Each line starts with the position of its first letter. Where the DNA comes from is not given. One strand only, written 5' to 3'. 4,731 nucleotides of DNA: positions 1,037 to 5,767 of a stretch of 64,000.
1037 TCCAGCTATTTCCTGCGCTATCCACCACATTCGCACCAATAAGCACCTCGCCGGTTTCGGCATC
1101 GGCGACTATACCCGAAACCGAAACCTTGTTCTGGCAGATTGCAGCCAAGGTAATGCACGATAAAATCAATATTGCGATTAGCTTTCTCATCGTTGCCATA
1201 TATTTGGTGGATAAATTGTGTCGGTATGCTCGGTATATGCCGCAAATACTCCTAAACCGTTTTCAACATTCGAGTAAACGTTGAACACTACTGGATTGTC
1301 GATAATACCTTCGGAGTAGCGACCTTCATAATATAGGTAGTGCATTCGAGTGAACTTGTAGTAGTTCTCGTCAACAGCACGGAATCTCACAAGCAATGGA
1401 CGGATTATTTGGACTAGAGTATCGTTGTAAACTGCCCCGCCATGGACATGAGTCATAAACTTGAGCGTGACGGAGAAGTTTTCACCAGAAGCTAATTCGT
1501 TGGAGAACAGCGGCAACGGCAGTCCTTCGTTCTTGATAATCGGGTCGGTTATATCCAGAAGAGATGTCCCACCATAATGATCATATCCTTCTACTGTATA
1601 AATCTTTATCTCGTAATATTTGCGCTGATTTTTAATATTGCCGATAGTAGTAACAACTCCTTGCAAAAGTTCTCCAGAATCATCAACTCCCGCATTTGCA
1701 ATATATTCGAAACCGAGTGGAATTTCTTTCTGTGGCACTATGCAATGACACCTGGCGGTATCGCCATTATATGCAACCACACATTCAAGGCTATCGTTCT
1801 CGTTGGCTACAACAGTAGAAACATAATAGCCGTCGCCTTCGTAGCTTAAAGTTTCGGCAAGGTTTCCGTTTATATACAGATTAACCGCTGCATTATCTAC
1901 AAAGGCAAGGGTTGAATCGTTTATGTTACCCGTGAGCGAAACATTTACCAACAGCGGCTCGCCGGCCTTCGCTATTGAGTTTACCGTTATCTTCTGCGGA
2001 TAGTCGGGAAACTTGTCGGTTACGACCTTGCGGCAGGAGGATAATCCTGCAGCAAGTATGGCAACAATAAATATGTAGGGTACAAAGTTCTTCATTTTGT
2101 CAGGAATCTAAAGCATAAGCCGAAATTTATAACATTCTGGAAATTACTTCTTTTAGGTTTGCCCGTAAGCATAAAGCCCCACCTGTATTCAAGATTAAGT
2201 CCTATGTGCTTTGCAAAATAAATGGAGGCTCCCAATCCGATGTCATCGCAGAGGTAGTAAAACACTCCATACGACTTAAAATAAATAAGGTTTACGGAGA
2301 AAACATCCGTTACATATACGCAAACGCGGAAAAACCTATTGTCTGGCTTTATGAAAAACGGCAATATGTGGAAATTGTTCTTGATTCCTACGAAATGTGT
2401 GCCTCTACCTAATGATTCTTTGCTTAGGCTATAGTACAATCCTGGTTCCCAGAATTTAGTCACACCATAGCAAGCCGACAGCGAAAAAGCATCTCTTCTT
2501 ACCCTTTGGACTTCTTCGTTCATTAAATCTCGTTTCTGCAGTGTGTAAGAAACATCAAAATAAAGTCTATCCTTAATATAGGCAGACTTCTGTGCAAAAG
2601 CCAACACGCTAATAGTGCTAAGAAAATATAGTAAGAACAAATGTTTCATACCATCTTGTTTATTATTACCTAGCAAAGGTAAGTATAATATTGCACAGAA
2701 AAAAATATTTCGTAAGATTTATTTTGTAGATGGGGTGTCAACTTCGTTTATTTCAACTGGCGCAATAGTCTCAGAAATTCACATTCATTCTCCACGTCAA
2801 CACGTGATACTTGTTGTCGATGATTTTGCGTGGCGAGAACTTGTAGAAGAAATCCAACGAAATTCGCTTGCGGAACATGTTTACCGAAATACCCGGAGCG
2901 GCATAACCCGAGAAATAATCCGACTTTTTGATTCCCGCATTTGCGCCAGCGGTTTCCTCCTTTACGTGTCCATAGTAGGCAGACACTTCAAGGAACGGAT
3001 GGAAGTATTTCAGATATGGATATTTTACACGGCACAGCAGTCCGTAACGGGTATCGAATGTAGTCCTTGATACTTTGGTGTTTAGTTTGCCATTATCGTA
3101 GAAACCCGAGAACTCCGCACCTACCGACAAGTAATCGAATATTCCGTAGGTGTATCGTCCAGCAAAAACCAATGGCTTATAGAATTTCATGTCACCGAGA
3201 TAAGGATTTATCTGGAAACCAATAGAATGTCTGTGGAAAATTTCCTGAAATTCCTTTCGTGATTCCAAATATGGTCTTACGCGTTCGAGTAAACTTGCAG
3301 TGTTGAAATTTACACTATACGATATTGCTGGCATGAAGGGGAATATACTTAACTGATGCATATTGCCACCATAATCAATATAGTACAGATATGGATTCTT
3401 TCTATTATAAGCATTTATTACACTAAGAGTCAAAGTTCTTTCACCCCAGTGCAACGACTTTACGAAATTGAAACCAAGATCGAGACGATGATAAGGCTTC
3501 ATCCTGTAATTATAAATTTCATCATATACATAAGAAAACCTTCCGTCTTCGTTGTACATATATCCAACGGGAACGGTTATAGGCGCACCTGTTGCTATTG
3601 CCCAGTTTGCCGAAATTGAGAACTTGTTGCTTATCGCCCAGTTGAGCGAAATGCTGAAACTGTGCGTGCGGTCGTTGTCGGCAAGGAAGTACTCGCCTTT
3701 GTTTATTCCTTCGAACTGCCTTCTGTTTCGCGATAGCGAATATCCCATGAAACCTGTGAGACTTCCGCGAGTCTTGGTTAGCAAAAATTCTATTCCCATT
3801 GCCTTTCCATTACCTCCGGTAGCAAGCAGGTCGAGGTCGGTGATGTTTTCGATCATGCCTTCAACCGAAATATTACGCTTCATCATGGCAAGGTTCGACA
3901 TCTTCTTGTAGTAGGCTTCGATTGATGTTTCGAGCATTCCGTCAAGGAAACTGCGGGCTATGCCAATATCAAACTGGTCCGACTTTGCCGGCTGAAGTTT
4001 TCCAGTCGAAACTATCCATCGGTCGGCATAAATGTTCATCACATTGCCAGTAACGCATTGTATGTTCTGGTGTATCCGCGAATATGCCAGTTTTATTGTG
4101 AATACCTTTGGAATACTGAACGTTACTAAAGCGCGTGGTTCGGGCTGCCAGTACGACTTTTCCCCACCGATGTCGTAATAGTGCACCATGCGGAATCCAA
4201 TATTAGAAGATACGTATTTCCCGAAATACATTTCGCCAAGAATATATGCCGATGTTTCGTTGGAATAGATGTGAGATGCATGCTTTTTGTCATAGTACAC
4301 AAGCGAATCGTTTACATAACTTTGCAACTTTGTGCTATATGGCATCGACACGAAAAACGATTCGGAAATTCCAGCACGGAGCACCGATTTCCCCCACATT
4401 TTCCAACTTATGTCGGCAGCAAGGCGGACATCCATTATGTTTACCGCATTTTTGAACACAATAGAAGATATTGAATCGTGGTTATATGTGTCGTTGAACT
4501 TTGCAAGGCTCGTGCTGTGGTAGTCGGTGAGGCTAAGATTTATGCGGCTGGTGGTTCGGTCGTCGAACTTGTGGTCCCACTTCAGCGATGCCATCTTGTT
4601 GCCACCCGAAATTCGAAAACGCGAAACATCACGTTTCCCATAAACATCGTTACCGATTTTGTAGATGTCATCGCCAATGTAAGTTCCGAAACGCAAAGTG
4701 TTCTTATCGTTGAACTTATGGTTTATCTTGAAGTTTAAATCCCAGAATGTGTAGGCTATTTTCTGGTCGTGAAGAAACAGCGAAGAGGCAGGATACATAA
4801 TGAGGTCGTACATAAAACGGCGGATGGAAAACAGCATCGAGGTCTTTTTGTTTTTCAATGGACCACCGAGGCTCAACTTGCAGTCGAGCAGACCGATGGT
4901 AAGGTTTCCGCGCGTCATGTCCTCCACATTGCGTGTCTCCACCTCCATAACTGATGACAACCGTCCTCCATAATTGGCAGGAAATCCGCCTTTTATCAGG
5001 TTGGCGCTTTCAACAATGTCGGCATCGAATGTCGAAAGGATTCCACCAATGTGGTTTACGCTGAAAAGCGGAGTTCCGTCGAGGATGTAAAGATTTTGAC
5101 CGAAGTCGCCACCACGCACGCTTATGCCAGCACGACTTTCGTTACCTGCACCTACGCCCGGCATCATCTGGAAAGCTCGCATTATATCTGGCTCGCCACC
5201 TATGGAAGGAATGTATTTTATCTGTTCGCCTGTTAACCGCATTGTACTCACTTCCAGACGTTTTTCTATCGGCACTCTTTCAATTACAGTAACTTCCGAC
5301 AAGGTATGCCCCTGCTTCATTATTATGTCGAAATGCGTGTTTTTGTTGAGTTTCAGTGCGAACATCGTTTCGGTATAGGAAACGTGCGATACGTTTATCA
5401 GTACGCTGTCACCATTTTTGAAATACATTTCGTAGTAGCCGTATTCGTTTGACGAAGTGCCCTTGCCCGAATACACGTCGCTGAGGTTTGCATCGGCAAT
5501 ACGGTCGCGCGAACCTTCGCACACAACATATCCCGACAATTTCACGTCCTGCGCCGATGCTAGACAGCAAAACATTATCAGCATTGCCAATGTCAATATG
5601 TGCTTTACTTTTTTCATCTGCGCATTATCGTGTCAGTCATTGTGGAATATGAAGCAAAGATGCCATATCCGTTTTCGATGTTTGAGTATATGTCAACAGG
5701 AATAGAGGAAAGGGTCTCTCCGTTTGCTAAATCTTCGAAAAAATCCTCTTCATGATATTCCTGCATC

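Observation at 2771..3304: Rosetta-stone fusion: the 948-aa TonB-dependent receptor carries the small-OMP component as a C-terminal domain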

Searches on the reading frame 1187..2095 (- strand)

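Call 3: search_protein_families(library=pfam, proteins=[window:1187-2095:-], max_evalue=0.1)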
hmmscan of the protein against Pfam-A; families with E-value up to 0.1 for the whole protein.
window:1187-2095:- (302 aa): 1 family
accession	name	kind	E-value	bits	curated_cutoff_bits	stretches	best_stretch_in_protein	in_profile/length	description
PF14054.11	DUF4249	-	1.9e-19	70.8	28.5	1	28-291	7-267/269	Domain of unknown function (DUF4249)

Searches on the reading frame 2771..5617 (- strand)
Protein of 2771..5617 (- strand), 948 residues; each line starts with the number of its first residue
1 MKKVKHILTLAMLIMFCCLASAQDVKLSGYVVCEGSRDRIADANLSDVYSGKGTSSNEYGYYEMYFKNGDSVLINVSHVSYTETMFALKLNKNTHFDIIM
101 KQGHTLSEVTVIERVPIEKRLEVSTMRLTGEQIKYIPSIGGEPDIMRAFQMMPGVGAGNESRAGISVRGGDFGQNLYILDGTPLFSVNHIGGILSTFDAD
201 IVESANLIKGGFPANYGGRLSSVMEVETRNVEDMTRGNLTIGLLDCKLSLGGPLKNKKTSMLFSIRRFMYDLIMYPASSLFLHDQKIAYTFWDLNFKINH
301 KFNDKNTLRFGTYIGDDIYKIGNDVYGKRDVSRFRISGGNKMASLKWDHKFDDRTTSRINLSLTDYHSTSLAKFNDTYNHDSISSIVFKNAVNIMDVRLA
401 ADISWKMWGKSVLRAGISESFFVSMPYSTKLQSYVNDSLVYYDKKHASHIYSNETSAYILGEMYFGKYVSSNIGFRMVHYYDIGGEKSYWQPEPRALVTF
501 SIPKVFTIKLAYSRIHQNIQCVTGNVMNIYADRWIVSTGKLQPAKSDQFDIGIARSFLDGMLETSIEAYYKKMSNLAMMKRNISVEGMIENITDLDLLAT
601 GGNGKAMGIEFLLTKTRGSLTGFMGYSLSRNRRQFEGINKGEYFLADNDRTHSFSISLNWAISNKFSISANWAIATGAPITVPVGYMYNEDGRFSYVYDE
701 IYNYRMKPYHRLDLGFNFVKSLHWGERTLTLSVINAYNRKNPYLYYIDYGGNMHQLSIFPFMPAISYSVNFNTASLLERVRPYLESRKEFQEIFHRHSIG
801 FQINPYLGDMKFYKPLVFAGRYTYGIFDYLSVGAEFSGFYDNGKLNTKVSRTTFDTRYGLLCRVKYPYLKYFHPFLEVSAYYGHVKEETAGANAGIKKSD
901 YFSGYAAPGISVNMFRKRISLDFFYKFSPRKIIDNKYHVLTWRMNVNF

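Call 3: search_protein_families(library=pfam, proteins=[window:2771-5617:-], max_evalue=0.1)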
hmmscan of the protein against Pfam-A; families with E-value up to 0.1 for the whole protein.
window:2771-5617:- (948 aa): 2 families
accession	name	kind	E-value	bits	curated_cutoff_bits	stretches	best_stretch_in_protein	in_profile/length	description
PF07715.20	Plug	-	1.2e-08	35.8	23.9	1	143-219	23-102/107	TonB-dependent Receptor Plug Domain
PF13715.12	CarbopepD_reg_2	-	3.8e-07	30.5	32.2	1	27-111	1-88/88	CarboxypepD_reg-like domain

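Call 9: search_protein_families(library=ncbifam, proteins=[window:2771-5617:-], max_evalue=0.1)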
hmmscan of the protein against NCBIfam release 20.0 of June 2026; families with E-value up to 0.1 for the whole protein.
window:2771-5617:- (948 aa): 1 family
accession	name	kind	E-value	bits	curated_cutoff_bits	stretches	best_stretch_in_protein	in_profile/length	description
TIGR03014.2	EpsL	equivalog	0.0035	16.4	275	1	627-672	313-358/385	XrtB/PEP-CTERM-associated polysaccharide biosynthesis outer membrane protein EpsL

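Call 13: find_homologous_proteins(query=window:2771-5617:-, region=760-948)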
Query window:2771-5617:-, residues 760-948 (189 aa): 18 proteins with E <= 0.001 among 252 candidates.
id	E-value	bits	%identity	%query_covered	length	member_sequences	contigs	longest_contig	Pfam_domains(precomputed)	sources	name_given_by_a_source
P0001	5.3e-112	390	91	100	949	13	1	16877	PF13715.13,PF07715.21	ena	-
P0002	6.2e-112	390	90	100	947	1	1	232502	PF13715.13,PF07715.21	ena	-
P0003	6.2e-112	390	90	100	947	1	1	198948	PF13715.13,PF07715.21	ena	-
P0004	6.8e-111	386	90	100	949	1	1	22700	PF13715.13,PF07715.21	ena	-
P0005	1.7e-110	385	90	100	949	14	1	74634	PF13715.13,PF07715.21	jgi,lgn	jgi:outer membrane receptor for ferrienterochelin and colicin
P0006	7.8e-110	383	89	100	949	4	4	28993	PF13715.13,PF07715.21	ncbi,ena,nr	ncbi:MAG: TonB-dependent receptor [Bacteroidales bacterium]|nr:TonB-dependent receptor [Bacteroidale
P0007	1.7e-106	372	88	100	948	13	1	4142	PF13715.13,PF07715.21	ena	-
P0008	2.2e-102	359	84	100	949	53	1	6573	PF13715.13,PF07715.21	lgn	-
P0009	1.5e-92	327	78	100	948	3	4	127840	PF13715.13,PF07715.21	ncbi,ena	-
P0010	3.4e-92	325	77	100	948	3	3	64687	PF13715.13,PF07715.21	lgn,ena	-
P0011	2.9e-89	316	76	100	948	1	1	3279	PF13715.13,PF07715.21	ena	-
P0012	2.9e-89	316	76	100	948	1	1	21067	PF13715.13,PF07715.21,PF00593.31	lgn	-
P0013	1.4e-88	314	75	100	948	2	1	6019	PF13715.13,PF07715.21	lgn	-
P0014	7.6e-87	308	75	100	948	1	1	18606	PF13715.13,PF07715.21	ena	-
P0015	1.8e-86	307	75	100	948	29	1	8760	PF13715.13,PF07715.21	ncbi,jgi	jgi:hypothetical protein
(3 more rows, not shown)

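Call 18: find_homologous_proteins(query=window:2771-5617:-, region=1-771)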
Query window:2771-5617:-, residues 1-771 (771 aa): 3359 proteins with E <= 0.001 among 8000 candidates; the best 120 are listed.
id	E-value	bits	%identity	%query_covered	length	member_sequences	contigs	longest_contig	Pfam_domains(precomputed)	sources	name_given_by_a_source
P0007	0.0e+0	1668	94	100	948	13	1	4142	PF13715.13,PF07715.21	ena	-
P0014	0.0e+0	1653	93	100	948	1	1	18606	PF13715.13,PF07715.21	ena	-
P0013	0.0e+0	1652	93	100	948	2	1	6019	PF13715.13,PF07715.21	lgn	-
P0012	0.0e+0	1641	92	100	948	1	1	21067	PF13715.13,PF07715.21,PF00593.31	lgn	-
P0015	0.0e+0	1639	92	100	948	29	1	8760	PF13715.13,PF07715.21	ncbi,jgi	jgi:hypothetical protein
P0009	0.0e+0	1629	92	100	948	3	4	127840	PF13715.13,PF07715.21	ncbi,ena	-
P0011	0.0e+0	1625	92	100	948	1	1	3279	PF13715.13,PF07715.21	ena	-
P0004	0.0e+0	1600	91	100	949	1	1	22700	PF13715.13,PF07715.21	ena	-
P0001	0.0e+0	1587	90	100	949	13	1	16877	PF13715.13,PF07715.21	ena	-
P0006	0.0e+0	1582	89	100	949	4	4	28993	PF13715.13,PF07715.21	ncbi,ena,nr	ncbi:MAG: TonB-dependent receptor [Bacteroidales bacterium]|nr:TonB-dependent receptor [Bacteroidale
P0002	0.0e+0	1567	88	100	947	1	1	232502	PF13715.13,PF07715.21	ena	-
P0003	0.0e+0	1564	88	100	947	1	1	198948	PF13715.13,PF07715.21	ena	-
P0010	0.0e+0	1543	86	100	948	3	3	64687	PF13715.13,PF07715.21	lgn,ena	-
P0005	0.0e+0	1386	77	99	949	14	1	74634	PF13715.13,PF07715.21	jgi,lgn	jgi:outer membrane receptor for ferrienterochelin and colicin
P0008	0.0e+0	1365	77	98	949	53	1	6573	PF13715.13,PF07715.21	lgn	-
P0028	1.0e-142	495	36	100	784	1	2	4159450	PF13715.13,PF07715.21,PF13620.13,PF00593.31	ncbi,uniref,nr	ncbi:TonB-dependent receptor [Flagellimonas sp. HMM57]|uniref:TonB-dependent receptor n=1 Tax=unclas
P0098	3.8e-116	407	34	100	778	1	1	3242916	PF13715.13,PF07715.21,PF13620.13,PF00593.31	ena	-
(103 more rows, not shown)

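Call 49: predict_structure(alignment_id=A3)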
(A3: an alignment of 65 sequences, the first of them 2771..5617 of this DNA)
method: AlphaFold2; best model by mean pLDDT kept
length: 948 residues; sequences in the alignment: 65
mean_pLDDT: 80.4   pTM: 0.66
mean pLDDT of the five models: 80.4, 79.3, 78.3, 76.4, 75.9
residues with pLDDT >= 90: 194; 70-90: 594; 50-70: 127; < 50: 33
segments of 3 or more residues with pLDDT < 50: 106-111, 325-328, 582-592, 773-780
pLDDT, mean of each block of 10 residues (from residue 1): 66 64 79 83 85 81 85 84 85 88 56 70 81 66 76 73 76 84 80 73 87 78 83 74 77 81 85 70 73 90 90 88 58 80 94 92 90 73 78 91 90 94 85 85 83 94 89 93 88 93 89 89 66 80 90 90 92 87 42 64 94 86 91 89 89 89 84 86 76 71 84 84 78 79 71 72 79 49 54 71 71 74 82 85 71 84 85 89 85 77 89 80 85 76 80
secondary structure, 60 per line:
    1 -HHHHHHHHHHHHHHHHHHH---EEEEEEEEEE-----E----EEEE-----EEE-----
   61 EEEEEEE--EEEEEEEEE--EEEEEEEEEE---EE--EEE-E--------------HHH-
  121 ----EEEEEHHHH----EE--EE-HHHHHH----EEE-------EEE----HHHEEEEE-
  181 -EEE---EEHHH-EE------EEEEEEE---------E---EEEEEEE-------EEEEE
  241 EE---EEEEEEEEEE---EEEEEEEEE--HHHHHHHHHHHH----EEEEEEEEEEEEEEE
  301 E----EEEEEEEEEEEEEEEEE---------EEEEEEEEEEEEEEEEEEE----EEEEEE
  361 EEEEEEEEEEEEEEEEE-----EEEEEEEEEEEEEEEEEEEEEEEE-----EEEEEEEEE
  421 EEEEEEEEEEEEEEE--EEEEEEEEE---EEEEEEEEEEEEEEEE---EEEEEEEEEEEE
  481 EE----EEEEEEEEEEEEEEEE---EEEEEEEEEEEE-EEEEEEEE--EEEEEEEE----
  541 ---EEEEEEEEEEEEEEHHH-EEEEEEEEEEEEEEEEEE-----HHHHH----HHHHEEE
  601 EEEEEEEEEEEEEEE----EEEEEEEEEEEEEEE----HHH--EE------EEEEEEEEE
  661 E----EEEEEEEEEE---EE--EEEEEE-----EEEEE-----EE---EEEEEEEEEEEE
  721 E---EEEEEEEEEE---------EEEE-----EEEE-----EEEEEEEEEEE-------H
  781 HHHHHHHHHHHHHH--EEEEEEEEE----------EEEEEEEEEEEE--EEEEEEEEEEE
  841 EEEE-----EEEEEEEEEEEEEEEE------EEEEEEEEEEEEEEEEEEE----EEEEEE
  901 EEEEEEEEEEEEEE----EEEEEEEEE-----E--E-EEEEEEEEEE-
elements in order (helices of 4 or more, strands of 3 or more residues): H2-20 E24-33 E44-47 E53-55 E61-67 E70-78 E81-90 E98-100 E125-129 H130-133 H145-150 E155-157 E165-167 E175-179 E182-184 E202-208 E222-228 E236-242 E246-255 E259-267 H270-281 E286-301 E306-322 E332-350 E355-377 E383-406 E412-435 E438-446 E450-465 E469-482 E487-502 E506-517 E519-526 E529-536 E544-557 E562-579 H585-589 H594-597 E598-615 E620-634 E652-661 E666-675 E683-688 E694-698 E709-721 E725-734 E744-747 E753-756 E762-772 H780-794 E797-805 E816-827 E830-844 E850-865 E872-890 E895-914 E919-927 E938-947

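Call 55: fold_search(model_id=the predicted structure, library=pdb)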
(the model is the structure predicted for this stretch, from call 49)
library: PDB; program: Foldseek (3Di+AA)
matches with E <= 10: 866; with E <= 0.001: 190
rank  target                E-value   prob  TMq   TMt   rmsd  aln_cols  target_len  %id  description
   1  5fr8_A                6.1e-22  1.00  0.48  0.62   8.7       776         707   13  Crystal structure of the siderophore receptor PirA from Acinetobacter baumannii (released 2016-05-11)
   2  2o5p_B                2.8e-21  1.00  0.48  0.59   7.6       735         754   14  Crystal structure of the full length ferric pyoverdine outer membrane receptor FpvA of Pseudomonas aeruginosa in its a (released 2007-10-30)
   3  1kmo                  2.8e-21  1.00  0.47  0.64   8.0       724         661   14  Crystal structure of the Outer Membrane Transporter FecA (released 2002-03-06)
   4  1kmp                  3.5e-21  1.00  0.48  0.66   7.6       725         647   14  Crystal structure of the Outer Membrane Transporter FecA Complexed with Ferric Citrate (released 2002-03-06)
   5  2iah_A                4.0e-21  1.00  0.49  0.60   7.2       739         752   14  Crystal structure of the ferripyoverdine receptor of the outer membrane of Pseudomonas aeruginosa bound to ferripyover (released 2007-09-11)
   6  6r1f                  7.8e-21  1.00  0.46  0.60   8.3       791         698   13  Crystal structure of the ferric enterobactin receptor mutant R480A from Pseudomonas aeruginosa (PfeA) in complex with en (released 2019-04-10)
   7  1xkh_A                8.1e-21  1.00  0.48  0.64   7.6       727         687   14  Pyoverdine outer membrane receptor FpvA from Pseudomonas aeruginosa PAO1 bound to pyoverdine (released 2005-03-15)
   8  1po3_B                1.1e-20  1.00  0.48  0.67   7.8       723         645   14  Crystal structure of ferric citrate transporter FecA in complex with ferric citrate (released 2003-11-18)
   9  5odw_B                1.2e-20  1.00  0.48  0.61   7.5       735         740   13  Structure of the FpvAI-pyocin S2 complex (released 2017-11-08)
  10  6i2j                  1.2e-20  1.00  0.46  0.61   7.6       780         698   13  Crystal structure of the ferric enterobactin receptor mutant (Q482A) from Pseudomonas aeruginosa (PfeA) in complex with  (released 2019-01-16)
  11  5odw_A                1.4e-20  1.00  0.48  0.58   7.8       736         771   14  Structure of the FpvAI-pyocin S2 complex (released 2017-11-08)
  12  2o5p_A                1.5e-20  1.00  0.47  0.57   8.1       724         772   15  Crystal structure of the full length ferric pyoverdine outer membrane receptor FpvA of Pseudomonas aeruginosa in its a (released 2007-10-30)
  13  9nn6_A                2.9e-20  1.00  0.46  0.67   7.7       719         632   14  E. coli Cir in Complex with the RBD of Microcin V (released 2025-09-24)
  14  5out                  3.0e-20  1.00  0.46  0.60   8.1       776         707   13  CRYSTAL STRUCTURE OF THE FERRIC ENTEROBACTIN RECEPTOR (PFEA) MUTANT (G324V) FROM PSEUDOMONAS AERUGINOSA (released 2018-09-05)
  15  1fep                  3.0e-20  1.00  0.46  0.61   8.6       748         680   13  FERRIC ENTEROBACTIN RECEPTOR (released 1999-01-13)
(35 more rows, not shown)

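Call 73: find_encoding_contigs(protein=P0028, flank=5000, max_places=1)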
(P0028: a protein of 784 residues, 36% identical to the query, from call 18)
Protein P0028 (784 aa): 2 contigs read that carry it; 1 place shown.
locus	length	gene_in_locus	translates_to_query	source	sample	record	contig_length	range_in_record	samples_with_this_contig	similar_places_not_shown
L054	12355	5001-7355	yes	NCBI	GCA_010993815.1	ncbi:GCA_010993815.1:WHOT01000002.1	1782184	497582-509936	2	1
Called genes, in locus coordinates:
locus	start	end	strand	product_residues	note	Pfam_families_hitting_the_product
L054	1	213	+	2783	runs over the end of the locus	PF23623:GBD_IRG7_N (faint), PF06832:BiPBP_C (faint), PF07495:Y_Y_Y (faint), PF13573:SprB (weak), PF13585:CHU_C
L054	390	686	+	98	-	-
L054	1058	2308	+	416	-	PF17293:Arm-DNA-bind_5, PF13102:Phage_int_SAM_5, PF00589:Phage_integrase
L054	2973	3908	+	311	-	-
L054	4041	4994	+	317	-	PF14054:DUF4249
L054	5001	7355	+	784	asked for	PF13620:CarboxypepD_reg (faint), PF13715:CarbopepD_reg_2, PF07715:Plug, PF00593:TonB_dep_Rec_b-barrel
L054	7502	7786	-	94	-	-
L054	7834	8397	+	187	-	-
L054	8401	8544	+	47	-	-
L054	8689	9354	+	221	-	PF00239:Resolvase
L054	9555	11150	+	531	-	PF00078:RVT_1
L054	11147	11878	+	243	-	-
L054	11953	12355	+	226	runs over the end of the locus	-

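Call 74: find_encoding_contigs(protein=P0098, flank=5000, max_places=1)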
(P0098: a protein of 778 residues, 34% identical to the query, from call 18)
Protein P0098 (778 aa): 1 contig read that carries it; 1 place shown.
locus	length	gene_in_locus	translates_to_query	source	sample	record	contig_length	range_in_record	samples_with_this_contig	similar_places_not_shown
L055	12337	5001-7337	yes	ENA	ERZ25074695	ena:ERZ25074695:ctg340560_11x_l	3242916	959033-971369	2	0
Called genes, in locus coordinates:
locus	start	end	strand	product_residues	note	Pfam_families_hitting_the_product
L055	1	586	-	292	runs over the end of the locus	PF00763:THF_DHG_CYH, PF02882:THF_DHG_CYH_C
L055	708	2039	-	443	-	PF02881:SRP54_N, PF06414:Zeta_toxin (weak), PF00448:SRP54, PF02978:SRP_SPB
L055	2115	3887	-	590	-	PF00750:tRNA-synt_1d, PF05746:DALR_1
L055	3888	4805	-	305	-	PF00491:Arginase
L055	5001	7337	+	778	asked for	PF13620:CarboxypepD_reg, PF13715:CarbopepD_reg_2, PF07715:Plug, PF00593:TonB_dep_Rec_b-barrel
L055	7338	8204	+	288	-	PF14054:DUF4249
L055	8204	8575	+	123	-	PF10823:DUF2568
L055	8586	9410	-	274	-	PF04170:NlpE, PF03724:META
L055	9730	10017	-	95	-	-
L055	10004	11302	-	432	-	-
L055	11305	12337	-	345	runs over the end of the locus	PF13505:OMP_b-brl (faint)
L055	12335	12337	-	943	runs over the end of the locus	PF13191:AAA_16 (weak), PF20703:nSTAND1, PF24814:WD40_Prp19 (weak), PF23381:Beta-prop_IFT122_1st (weak), PF24807:WD40_CDC20-Fz (weak), PF25173:Beta-prop_WDR3_1st, PF25175:Beta-prop_WDR5, PF00400:WD40, +5 more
